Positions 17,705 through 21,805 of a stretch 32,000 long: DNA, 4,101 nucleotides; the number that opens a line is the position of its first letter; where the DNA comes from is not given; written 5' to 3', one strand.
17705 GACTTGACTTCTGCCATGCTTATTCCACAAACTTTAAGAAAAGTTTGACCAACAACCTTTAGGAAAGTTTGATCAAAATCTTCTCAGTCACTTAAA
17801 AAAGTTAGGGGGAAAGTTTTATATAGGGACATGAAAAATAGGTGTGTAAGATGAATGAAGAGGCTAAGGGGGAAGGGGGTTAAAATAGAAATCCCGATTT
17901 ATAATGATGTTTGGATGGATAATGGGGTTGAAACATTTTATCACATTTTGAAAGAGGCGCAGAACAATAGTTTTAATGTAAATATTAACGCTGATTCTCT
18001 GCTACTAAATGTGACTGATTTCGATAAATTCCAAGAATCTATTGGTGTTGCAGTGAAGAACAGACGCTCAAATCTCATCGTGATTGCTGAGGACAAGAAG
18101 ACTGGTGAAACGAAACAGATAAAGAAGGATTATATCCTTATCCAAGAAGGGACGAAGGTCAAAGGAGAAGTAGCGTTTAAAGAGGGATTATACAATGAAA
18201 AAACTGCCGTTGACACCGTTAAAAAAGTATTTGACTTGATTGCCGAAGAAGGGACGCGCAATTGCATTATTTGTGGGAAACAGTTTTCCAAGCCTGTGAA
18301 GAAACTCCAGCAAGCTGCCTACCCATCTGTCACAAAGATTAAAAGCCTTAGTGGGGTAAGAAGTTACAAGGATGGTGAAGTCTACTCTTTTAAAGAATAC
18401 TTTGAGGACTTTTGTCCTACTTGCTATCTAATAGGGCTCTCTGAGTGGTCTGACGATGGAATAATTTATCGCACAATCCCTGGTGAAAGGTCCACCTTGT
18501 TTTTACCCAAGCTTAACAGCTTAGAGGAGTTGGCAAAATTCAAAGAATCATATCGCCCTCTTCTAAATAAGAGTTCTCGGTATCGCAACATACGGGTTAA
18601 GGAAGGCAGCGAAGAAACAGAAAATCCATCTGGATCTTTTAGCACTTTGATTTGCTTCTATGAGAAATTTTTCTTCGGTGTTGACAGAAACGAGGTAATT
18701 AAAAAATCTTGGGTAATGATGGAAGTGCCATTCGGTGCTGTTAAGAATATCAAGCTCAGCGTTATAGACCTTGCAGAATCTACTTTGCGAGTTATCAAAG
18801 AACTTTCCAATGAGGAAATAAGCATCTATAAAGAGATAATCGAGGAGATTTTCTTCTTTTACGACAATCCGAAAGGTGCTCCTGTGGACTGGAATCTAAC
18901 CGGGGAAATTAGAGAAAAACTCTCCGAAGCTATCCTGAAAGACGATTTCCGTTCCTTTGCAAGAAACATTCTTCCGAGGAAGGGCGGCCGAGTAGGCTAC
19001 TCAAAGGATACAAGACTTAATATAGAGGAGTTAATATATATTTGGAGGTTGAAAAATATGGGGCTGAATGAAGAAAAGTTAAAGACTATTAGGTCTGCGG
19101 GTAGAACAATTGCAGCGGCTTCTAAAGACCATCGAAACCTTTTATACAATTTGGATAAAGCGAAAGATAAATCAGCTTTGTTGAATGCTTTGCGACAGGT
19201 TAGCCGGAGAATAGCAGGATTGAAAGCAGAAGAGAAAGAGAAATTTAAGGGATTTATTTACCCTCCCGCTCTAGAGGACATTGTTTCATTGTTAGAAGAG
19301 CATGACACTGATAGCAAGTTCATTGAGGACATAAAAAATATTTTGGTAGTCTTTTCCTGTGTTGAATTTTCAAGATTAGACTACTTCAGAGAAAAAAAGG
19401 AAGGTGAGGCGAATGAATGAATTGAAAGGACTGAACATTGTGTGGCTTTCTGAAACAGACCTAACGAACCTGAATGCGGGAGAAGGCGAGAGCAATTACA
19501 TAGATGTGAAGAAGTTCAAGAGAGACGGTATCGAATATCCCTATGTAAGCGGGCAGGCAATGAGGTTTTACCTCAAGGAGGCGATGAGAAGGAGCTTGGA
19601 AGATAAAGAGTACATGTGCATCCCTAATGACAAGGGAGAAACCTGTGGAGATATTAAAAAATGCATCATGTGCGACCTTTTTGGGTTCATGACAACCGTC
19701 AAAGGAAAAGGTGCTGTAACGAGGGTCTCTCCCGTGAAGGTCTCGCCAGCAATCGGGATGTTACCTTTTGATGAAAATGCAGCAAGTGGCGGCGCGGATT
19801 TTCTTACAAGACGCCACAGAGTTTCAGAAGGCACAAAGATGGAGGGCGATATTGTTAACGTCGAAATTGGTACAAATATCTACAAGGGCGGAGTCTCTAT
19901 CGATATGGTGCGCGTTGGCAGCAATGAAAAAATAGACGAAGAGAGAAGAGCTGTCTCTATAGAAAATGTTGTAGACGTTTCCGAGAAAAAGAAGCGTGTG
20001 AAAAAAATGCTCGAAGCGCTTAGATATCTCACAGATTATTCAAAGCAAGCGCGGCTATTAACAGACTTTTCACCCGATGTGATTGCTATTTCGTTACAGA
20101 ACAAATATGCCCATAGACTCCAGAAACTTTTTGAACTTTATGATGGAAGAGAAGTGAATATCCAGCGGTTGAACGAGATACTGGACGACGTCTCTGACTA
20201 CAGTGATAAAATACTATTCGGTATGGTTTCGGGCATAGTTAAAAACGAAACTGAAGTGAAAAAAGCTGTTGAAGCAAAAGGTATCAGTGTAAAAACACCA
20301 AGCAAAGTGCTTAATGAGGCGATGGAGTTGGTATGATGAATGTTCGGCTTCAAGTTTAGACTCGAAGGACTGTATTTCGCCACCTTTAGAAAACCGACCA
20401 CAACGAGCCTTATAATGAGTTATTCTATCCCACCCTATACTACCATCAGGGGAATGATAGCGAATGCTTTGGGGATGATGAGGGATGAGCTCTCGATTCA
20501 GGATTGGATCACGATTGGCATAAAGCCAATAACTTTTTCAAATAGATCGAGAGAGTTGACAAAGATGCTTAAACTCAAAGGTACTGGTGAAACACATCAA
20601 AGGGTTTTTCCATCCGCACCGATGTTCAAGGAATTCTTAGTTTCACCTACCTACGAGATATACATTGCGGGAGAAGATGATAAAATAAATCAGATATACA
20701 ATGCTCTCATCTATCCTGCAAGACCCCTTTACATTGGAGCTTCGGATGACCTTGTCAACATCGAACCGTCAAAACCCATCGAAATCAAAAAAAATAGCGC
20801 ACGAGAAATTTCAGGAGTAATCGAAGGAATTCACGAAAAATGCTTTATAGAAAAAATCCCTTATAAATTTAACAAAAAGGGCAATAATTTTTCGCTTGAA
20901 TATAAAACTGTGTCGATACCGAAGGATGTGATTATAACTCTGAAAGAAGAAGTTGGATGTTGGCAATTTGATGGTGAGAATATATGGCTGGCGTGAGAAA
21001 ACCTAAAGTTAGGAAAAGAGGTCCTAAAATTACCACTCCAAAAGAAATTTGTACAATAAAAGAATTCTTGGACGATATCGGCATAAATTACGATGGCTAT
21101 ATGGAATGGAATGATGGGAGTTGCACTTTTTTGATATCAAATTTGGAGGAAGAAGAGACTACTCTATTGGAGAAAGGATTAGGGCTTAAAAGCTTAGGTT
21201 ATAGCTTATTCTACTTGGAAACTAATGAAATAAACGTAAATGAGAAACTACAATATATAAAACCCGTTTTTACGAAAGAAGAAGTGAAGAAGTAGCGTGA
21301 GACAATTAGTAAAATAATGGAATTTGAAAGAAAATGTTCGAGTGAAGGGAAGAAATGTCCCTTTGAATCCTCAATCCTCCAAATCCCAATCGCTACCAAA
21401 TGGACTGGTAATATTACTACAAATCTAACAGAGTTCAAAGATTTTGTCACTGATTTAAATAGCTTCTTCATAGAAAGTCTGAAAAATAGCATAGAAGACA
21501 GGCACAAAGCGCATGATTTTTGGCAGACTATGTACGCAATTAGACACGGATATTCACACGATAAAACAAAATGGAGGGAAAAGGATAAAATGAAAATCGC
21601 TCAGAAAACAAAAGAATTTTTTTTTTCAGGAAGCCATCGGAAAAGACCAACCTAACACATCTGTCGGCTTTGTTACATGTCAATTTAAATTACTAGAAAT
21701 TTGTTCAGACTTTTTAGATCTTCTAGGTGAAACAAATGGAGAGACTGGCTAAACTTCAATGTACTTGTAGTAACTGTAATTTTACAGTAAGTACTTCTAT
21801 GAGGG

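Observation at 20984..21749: Two uncharacterised genes between cas5 and cas3, one with a HEPN-like R-x4-H motif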

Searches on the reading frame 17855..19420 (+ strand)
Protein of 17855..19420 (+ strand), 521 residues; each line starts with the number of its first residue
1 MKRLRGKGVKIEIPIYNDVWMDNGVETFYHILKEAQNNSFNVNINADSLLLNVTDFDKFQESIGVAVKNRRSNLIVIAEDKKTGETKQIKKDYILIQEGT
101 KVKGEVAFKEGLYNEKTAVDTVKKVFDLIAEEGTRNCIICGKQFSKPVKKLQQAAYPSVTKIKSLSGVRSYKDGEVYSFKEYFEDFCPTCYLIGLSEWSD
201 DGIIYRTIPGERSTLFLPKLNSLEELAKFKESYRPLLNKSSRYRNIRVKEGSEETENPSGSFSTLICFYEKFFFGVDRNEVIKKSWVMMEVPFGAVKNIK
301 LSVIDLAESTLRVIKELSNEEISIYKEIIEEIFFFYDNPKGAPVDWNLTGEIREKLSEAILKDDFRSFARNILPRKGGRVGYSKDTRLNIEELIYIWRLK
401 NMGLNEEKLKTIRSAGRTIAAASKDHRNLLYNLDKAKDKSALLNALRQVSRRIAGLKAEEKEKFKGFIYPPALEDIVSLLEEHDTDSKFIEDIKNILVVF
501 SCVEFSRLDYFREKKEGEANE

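Call 4: search_protein_families(library=pfam, proteins=[window:17855-19420:+], max_evalue=1)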
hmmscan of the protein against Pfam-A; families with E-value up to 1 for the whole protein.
window:17855-19420:+ (521 aa): 1 family
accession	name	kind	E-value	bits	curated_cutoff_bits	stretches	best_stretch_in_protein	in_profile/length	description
PF01095.25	Pectinesterase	-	0.034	13.3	27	1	75-154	2-80/298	Pectinesterase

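Call 8: search_protein_families(library=ncbifam, proteins=[window:17855-19420:+], max_evalue=1)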
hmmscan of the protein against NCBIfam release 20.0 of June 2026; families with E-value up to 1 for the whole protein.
window:17855-19420:+ (521 aa): 0 families

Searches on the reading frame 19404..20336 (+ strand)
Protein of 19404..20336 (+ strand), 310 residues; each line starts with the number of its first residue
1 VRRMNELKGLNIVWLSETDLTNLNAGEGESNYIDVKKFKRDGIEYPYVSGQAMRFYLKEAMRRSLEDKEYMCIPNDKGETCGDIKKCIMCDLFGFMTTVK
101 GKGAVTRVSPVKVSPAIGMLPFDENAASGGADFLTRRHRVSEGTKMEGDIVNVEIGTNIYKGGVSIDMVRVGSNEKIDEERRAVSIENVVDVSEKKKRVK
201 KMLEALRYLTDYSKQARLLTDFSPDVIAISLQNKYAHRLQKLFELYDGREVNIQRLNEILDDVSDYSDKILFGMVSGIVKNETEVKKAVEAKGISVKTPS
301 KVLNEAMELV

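Call 4: search_protein_families(library=pfam, proteins=[window:19404-20336:+], max_evalue=1)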
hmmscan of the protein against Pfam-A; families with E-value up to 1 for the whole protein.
window:19404-20336:+ (310 aa): 3 families
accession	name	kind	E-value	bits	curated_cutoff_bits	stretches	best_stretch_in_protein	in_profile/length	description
PF01905.21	DevR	-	4.6e-27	95.3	23.8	1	20-221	9-240/270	CRISPR-associated negative auto-regulator DevR/Csa2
PF16021.10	PDCD7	-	0.025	14.3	27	1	173-249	118-194/306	Programmed cell death protein 7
PF08479.16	POTRA_2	-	0.21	11.9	24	1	237-265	17-45/76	POTRA domain, ShlB-type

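Call 8: search_protein_families(library=ncbifam, proteins=[window:19404-20336:+], max_evalue=1)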
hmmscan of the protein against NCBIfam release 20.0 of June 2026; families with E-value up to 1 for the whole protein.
window:19404-20336:+ (310 aa): 7 families
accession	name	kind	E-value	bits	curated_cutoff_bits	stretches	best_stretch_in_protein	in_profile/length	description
TIGR02585.1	cas_Cst2_DevR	exception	3.9e-44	151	72.75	1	22-296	9-305/321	type I-B CRISPR-associated protein Cas7/Cst2/DevR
TIGR01875.1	cas_MJ0381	subfamily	4.3e-40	137.3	67.3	1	12-237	3-237/240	DevR family CRISPR-associated autoregulator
TIGR02583.1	DevR_archaea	exception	4.9e-12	45.7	212.6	1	53-219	82-245/284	type I-A CRISPR-associated protein Cas7/Csa2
TIGR03489.1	cas_csp1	equivalog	8.4e-12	45.1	340.65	1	25-253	9-238/292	type I-PGING CRISPR-associated protein Cas7/Csp1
TIGR02580.1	cas_RAMP_Cmr4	equivalog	0.0071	16.2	87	1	20-67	8-58/283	type III-B CRISPR module RAMP protein Cmr4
NF033872.1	SidA_fam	subfamily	0.032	13.1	60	1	180-264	172-246/379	T4SS effector SidA family protein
NF003201.0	PRK04169.1-5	equivalog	0.063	12.4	388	1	244-294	25-72/253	phosphoglycerol geranylgeranyltransferase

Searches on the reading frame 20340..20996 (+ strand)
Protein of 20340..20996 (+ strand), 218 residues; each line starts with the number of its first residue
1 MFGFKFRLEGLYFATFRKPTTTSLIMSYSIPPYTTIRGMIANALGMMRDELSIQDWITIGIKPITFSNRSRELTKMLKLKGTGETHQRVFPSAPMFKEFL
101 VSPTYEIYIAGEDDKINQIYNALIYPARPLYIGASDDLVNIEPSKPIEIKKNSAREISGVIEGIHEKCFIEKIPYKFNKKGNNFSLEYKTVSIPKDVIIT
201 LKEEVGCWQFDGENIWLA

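Call 4: search_protein_families(library=pfam, proteins=[window:20340-20996:+], max_evalue=1)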
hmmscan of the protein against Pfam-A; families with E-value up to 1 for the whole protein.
window:20340-20996:+ (218 aa): 1 family
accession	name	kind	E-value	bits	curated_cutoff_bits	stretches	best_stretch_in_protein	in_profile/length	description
PF09704.15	Cas_Cas5d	-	5.1e-12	46.6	23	1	5-152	3-156/217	CRISPR-associated protein (Cas_Cas5)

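Call 8: search_protein_families(library=ncbifam, proteins=[window:20340-20996:+], max_evalue=1)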
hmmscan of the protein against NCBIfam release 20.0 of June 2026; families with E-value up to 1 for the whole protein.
window:20340-20996:+ (218 aa): 6 families
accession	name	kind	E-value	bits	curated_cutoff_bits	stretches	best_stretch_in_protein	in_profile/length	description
TIGR01895.1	cas_Cas5t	exception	3.3e-15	56.3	96.7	1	13-158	12-150/217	type I-B CRISPR-associated protein Cas5b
TIGR02592.1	cas_Cas5h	exception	7.8e-14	52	97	1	5-152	4-156/241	type I-B CRISPR-associated protein Cas5b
TIGR02593.1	CRISPR_cas5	subfamily_domain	4.3e-11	42.4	17.8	1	4-45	2-42/43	CRISPR-associated protein Cas5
NF011005.0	PRK14431.1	equivalog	0.095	12.9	108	0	105-130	41-66/89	acylphosphatase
TIGR02586.1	cas5_cmx5_devS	exception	0.14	11.8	111.5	1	13-102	9-98/183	type I-MYXAN CRISPR-associated protein Cas5/Cmx5/DevS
TIGR01868.1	casD_Cas5e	equivalog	0.17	11.6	68.95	0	31-52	29-50/230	type I-E CRISPR-associated protein Cas5/CasD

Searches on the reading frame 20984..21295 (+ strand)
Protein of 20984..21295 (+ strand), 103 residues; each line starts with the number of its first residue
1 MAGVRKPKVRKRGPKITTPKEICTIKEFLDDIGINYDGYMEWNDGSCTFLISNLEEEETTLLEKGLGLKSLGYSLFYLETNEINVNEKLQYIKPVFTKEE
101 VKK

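Call 4: search_protein_families(library=pfam, proteins=[window:20984-21295:+], max_evalue=1)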
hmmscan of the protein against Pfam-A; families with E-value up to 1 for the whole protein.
window:20984-21295:+ (103 aa): 0 families

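Call 8: search_protein_families(library=ncbifam, proteins=[window:20984-21295:+], max_evalue=1)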
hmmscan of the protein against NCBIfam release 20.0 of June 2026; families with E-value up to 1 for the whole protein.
window:20984-21295:+ (103 aa): 0 families

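Call 9: search_protein_families(library=padloc, proteins=[window:20984-21295:+], max_evalue=1)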
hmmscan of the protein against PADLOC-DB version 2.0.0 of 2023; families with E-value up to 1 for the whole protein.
window:20984-21295:+ (103 aa): 0 families

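Call 12: find_homologous_proteins(query=window:20984-21295:+, max_evalue=0.01)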
Query window:20984-21295:+ (103 aa): 1 proteins with E <= 0.01 among 3 candidates.
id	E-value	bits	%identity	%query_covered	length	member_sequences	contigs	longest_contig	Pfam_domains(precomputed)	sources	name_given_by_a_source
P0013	2.8e-62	225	100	100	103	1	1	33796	-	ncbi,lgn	-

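Call 69: list_cluster_members(proteins=[P0003, P0013, P0004, P0033, P0038, P0047, P0020, P0036, P0045, P0050])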
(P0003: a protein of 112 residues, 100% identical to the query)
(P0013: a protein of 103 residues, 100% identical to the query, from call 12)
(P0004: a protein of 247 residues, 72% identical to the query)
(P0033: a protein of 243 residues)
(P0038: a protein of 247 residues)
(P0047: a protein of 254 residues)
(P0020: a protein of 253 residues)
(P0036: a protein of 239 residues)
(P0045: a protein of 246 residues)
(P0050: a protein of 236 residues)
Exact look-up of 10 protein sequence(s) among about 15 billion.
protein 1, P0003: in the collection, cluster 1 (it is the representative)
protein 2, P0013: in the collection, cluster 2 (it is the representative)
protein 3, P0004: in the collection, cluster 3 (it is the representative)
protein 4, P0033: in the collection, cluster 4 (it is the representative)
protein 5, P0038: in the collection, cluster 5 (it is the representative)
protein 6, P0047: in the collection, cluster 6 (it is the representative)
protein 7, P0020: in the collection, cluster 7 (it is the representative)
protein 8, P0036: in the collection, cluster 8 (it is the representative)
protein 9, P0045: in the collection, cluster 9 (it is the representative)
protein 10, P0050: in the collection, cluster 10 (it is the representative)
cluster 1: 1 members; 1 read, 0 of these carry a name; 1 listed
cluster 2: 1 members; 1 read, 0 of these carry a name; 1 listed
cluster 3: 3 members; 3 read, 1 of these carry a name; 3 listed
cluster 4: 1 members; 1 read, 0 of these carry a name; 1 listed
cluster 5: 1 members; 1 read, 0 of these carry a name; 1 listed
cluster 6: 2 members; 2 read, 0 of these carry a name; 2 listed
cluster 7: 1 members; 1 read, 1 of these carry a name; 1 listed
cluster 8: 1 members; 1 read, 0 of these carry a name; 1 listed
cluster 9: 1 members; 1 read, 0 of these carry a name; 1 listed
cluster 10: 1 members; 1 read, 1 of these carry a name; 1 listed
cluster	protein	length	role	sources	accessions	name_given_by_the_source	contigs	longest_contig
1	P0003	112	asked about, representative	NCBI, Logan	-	-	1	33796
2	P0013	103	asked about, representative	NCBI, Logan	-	-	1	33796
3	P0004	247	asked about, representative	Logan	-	-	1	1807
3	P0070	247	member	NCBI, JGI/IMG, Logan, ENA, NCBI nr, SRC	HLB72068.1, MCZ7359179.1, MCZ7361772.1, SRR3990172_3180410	MAG: hypothetical protein O8C58_00270 [Candidatus Methanoperedens sp.] | hypothetical protein [Candidatus Methanoperedens sp.]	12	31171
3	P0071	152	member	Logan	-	-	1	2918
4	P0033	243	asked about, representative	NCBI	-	-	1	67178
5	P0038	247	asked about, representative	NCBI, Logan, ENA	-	-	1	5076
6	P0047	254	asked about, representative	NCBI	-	-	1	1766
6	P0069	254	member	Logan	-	-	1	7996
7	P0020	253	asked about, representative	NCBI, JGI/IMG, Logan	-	hypothetical protein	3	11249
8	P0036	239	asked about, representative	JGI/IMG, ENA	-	-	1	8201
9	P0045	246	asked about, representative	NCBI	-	-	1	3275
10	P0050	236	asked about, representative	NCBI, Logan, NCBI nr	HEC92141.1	MAG TPA: hypothetical protein ENI51_03975 [Candidatus Atribacteria bacterium] | hypothetical protein [Candidatus Atribacteria bacterium]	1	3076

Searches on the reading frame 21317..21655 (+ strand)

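Call 4: search_protein_families(library=pfam, proteins=[window:21317-21655:+], max_evalue=1)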
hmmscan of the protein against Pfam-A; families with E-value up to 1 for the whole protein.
window:21317-21655:+ (112 aa): 2 families
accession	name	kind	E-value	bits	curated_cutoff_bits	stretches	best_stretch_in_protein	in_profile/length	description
PF18643.7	RE_BsaWI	-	0.0037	17.8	26.2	1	50-98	39-87/105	BsaWI restriction endonuclease type 2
PF08306.17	Glyco_hydro_98M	-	0.013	15.2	23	1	33-97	184-255/326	Glycosyl hydrolase family 98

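Call 8: search_protein_families(library=ncbifam, proteins=[window:21317-21655:+], max_evalue=1)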
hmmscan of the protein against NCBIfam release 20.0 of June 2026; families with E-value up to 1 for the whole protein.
window:21317-21655:+ (112 aa): 0 families

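Call 9: search_protein_families(library=padloc, proteins=[window:21317-21655:+], max_evalue=1)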
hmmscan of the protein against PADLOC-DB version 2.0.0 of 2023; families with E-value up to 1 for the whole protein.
window:21317-21655:+ (112 aa): 0 families
